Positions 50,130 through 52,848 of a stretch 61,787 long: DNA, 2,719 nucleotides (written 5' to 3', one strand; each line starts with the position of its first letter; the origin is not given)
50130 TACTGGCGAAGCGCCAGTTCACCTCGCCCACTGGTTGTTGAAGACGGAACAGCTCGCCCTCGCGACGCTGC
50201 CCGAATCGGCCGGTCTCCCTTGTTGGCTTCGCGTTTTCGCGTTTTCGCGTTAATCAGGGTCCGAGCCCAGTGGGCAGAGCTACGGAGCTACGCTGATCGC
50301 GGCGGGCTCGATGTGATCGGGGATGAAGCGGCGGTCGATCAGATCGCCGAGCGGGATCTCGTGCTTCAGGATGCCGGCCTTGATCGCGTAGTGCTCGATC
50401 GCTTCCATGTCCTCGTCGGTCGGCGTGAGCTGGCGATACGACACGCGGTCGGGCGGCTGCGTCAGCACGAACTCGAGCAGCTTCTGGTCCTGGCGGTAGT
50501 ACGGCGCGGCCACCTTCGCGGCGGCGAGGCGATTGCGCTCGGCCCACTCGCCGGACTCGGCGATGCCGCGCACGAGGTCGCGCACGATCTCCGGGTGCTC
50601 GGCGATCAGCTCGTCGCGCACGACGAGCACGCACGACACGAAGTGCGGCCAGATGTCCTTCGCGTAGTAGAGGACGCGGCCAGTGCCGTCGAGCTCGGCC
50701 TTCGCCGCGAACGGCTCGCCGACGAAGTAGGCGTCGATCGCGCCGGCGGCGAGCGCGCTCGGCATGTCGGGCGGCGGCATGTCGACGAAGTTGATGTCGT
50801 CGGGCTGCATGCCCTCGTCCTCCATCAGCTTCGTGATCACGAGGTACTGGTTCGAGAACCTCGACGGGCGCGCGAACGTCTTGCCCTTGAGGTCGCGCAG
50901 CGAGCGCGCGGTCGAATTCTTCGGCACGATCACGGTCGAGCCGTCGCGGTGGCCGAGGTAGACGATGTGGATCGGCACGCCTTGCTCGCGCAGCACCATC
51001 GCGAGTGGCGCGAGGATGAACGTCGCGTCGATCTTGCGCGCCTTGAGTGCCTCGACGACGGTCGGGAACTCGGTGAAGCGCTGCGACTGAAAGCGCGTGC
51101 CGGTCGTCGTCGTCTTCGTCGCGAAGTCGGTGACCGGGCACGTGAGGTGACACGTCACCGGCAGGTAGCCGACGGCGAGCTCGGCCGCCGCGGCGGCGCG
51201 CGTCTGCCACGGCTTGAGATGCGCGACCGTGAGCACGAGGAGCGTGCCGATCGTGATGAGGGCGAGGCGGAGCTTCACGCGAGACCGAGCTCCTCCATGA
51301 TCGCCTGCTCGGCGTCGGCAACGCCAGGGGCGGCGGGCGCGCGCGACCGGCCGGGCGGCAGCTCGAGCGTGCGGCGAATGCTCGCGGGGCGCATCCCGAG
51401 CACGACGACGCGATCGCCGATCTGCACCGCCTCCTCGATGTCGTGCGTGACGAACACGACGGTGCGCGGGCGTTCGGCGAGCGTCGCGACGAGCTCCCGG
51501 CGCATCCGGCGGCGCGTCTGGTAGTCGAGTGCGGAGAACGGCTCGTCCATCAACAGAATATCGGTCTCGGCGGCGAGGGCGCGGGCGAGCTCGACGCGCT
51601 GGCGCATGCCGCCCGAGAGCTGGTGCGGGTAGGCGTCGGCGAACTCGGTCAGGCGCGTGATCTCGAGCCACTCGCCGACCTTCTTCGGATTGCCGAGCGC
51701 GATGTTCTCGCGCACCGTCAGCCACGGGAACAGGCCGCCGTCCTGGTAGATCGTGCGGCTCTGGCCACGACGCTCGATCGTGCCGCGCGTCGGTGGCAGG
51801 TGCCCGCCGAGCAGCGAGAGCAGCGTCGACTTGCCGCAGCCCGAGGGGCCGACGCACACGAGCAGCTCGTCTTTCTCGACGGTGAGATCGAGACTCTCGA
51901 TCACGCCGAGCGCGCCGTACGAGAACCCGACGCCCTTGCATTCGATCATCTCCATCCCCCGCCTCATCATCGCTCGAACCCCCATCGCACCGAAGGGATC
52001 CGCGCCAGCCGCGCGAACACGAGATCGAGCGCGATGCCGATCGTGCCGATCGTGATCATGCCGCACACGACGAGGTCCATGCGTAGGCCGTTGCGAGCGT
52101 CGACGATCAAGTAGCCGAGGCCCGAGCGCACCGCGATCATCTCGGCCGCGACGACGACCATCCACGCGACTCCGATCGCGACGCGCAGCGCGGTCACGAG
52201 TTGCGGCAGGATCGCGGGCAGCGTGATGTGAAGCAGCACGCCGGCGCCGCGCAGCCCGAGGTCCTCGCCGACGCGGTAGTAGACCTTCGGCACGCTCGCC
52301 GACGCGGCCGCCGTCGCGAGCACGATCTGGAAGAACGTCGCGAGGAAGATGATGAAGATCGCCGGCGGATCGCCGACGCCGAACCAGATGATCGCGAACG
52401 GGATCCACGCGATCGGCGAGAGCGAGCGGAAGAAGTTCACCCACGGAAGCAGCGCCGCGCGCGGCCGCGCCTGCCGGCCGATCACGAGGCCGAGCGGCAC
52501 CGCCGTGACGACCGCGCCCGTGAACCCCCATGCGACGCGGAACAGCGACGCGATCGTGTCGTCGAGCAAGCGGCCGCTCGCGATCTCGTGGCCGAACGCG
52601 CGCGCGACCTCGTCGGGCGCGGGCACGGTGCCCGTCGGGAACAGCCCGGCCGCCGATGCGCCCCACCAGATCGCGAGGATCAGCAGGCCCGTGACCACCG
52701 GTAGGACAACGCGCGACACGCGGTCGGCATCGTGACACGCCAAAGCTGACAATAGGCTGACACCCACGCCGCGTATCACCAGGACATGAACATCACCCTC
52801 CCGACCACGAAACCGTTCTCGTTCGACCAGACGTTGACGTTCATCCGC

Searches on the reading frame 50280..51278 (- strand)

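Call 42: search_protein_families(library=pfam, proteins=[window:50280-51278:-], max_evalue=0.001)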
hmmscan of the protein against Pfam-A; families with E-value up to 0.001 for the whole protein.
window:50280-51278:- (332 aa): 4 families
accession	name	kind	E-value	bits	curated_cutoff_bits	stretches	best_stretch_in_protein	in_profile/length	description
PF13379.11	NMT1_2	-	2.2e-31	110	24.7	1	31-256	5-247/252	NMT1-like family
PF09084.16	NMT1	-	7.2e-19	69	20.5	1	76-246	36-209/216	NMT1/THI5 like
PF12974.12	Phosphonate-bd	-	4.3e-12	46.3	27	1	58-242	26-219/242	ABC transporter, phosphonate, periplasmic substrate-binding protein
PF16868.10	NMT1_3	-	0.00024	21.3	27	0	115-196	94-178/289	NMT1-like family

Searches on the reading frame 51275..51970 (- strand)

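Call 42: search_protein_families(library=pfam, proteins=[window:51275-51970:-], max_evalue=0.001)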
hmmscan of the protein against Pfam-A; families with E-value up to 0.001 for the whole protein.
window:51275-51970:- (231 aa): 6 families
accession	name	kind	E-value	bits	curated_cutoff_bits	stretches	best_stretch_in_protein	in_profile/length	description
PF00005.33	ABC_tran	-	1.4e-28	100.7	25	1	25-145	2-136/137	ABC transporter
PF13304.12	AAA_21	-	3.2e-07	31.1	27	1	115-178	235-300/304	AAA domain, putative AbiEii toxin, Type IV TA system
PF09818.15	ABC_ATPase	-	0.00013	21.6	23.2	0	116-192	156-232/283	P-loop domain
PF13401.12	AAA_22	-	0.00016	22.5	27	1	34-105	5-33/130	AAA domain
PF20703.3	nSTAND1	-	0.00032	20.9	27.1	1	23-202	22-168/379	Novel STAND NTPase 1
PF13191.12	AAA_16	-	0.00043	21.2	32.6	1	35-179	25-142/167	AAA ATPase domain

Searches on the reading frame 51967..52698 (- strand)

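Call 42: search_protein_families(library=pfam, proteins=[window:51967-52698:-], max_evalue=0.001)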
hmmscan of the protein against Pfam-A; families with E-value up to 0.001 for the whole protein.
window:51967-52698:- (243 aa): 1 family
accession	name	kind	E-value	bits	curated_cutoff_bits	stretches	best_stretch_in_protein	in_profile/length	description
PF00528.27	BPD_transp_1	-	1.6e-21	77.3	26.4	1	66-233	1-176/184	Binding-protein-dependent transport system inner membrane component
